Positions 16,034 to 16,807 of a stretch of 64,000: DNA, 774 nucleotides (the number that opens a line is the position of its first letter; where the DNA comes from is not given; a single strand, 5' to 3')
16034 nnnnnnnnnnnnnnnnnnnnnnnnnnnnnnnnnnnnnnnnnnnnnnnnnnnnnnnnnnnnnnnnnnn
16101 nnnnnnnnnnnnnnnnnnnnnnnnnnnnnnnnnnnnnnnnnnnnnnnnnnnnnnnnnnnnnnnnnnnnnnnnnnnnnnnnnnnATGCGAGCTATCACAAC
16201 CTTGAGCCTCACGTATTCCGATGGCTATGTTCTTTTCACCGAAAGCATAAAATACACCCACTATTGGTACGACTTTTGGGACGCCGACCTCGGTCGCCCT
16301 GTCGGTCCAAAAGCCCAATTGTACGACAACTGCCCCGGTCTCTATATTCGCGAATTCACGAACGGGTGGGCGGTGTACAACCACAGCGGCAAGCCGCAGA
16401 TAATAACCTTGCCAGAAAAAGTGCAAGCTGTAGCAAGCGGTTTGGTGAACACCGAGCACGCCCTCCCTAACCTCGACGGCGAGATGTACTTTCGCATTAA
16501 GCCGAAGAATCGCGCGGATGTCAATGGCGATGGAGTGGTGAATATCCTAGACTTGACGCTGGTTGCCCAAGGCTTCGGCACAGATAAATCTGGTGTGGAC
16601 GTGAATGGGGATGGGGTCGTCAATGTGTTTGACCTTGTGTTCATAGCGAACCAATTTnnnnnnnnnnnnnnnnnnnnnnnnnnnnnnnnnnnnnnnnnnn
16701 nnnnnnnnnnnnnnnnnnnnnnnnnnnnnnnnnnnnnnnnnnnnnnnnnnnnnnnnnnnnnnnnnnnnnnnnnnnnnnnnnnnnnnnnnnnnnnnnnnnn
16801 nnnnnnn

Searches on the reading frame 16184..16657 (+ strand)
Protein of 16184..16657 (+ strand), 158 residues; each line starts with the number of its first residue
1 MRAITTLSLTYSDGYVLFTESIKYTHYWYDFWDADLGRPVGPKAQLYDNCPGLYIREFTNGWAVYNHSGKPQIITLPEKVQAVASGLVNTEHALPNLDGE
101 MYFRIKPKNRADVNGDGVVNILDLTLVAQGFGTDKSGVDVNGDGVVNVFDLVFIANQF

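Call 12: search_protein_families(library=pfam, proteins=[window:16184-16657:+], max_evalue=1)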
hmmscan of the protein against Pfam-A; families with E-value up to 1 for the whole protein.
seq(158 aa): 6 families
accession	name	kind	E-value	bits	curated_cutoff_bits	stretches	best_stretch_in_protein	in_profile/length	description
PF00404.24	Dockerin_1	-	1.1e-09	38.7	22.9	1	111-157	2-55/57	Dockerin type I domain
PF14885.12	GHL15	-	0.00088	19.7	27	1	26-62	239-271/271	Hypothetical glycosyl hydrolase family 15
PF00036.39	EF-hand_1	-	0.0012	18.7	25.4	0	138-153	9-24/29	EF hand domain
PF13202.12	EF-hand_5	-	0.0012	18.7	25.9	0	110-121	7-18/25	EF hand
PF13405.12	EF-hand_6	-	0.085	13.1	25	0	110-127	8-25/30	EF-hand domain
PF13499.12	EF-hand_7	-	0.38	11.6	30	0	111-148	11-59/67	EF-hand domain pair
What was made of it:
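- On Dockerin type I (PF00404): The disrupted gene at 14629-16660 has two repeats and passes at 38.7 bits (call 12).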
